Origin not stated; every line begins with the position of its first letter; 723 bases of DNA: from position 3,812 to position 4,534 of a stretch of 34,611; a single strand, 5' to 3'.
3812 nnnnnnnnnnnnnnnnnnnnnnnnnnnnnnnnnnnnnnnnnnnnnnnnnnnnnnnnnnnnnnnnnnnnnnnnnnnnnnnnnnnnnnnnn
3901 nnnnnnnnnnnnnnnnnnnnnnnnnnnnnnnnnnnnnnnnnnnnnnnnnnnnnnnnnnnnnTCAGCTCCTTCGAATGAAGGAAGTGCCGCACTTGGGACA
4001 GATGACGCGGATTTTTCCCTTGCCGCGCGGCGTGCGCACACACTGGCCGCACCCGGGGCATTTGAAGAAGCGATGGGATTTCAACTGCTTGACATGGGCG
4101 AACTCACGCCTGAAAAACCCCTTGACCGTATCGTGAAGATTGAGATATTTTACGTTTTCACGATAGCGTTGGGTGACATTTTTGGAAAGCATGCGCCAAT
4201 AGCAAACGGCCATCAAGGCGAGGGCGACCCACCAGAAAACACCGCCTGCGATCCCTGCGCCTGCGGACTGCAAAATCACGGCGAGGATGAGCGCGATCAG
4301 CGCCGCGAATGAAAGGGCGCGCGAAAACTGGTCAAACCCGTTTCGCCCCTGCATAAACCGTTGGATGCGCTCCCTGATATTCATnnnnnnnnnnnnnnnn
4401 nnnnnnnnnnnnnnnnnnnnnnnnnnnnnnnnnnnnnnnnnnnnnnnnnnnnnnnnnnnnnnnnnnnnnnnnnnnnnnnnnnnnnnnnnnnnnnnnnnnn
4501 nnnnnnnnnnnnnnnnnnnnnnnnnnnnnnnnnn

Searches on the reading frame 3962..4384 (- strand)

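Call 12: search_protein_families(library=pfam, proteins=[window:3962-4384:-], max_evalue=0.01)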
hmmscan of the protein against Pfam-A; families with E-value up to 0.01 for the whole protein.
window:3962-4384:- (140 aa): 2 families
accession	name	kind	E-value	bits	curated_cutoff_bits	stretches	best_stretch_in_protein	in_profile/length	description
PF01485.27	IBR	-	0.0014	19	24.3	1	101-136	12-51/65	IBR domain, a half RING-finger domain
PF00487.30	FA_desaturase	-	0.005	17.1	29.7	1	6-83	116-194/253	Fatty acid desaturase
